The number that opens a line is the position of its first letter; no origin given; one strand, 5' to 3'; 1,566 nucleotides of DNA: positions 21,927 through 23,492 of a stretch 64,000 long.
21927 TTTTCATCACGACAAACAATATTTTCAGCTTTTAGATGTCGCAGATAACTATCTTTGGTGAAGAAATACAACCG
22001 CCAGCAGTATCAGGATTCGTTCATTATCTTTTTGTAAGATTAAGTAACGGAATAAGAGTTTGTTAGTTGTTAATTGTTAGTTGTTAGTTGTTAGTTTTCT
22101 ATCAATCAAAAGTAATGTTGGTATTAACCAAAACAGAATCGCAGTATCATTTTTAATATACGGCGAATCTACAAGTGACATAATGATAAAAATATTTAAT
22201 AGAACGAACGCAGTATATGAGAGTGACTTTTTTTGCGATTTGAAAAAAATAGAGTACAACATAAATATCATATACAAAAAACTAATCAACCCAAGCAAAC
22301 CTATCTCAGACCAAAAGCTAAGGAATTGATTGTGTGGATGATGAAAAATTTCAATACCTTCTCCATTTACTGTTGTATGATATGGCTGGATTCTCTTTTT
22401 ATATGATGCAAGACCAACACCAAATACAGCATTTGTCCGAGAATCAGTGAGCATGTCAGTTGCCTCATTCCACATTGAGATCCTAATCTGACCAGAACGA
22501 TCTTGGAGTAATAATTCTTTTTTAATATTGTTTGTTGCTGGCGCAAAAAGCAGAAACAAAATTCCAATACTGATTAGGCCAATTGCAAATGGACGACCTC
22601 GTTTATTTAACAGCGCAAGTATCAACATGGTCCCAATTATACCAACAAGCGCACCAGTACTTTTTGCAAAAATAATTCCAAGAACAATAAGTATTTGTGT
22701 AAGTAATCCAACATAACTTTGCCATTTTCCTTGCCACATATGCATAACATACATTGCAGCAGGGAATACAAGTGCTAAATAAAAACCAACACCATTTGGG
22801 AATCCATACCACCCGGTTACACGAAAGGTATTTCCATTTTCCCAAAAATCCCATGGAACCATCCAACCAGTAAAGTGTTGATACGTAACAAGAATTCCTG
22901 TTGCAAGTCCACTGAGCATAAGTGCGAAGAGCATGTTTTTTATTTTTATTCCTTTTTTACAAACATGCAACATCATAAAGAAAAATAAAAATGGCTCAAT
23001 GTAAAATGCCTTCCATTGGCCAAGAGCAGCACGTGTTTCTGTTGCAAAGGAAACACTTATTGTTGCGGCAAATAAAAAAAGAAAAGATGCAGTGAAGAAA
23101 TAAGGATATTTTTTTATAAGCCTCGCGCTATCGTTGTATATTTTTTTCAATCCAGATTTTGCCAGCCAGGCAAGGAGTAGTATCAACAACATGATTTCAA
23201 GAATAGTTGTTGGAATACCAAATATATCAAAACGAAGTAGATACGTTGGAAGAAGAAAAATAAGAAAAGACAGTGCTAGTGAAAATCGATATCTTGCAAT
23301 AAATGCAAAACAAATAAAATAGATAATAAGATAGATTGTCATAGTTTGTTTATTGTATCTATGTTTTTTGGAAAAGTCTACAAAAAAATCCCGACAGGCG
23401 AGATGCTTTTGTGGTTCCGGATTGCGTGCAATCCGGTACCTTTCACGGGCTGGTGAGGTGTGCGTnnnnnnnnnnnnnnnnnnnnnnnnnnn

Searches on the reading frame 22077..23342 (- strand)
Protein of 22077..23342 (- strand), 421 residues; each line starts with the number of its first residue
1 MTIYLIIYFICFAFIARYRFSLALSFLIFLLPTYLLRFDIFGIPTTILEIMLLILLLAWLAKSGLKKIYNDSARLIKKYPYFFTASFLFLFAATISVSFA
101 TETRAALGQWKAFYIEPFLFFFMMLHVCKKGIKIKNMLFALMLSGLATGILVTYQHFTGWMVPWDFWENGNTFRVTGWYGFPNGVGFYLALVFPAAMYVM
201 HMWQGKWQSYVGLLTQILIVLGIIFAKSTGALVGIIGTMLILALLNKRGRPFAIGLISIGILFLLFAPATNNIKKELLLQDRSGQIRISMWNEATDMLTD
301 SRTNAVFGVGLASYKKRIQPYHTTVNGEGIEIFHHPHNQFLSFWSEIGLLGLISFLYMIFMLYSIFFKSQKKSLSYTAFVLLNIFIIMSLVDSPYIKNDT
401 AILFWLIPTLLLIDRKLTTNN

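Call 48: search_protein_families(library=pfam, proteins=[window:22077-23342:-], max_evalue=0.01)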
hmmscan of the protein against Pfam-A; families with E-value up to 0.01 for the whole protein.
window:22077-23342:- (421 aa): 1 family
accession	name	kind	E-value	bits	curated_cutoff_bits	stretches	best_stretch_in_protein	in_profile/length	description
PF04932.20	Wzy_C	-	4.5e-17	62.6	31.7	1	217-356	4-149/149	O-Antigen ligase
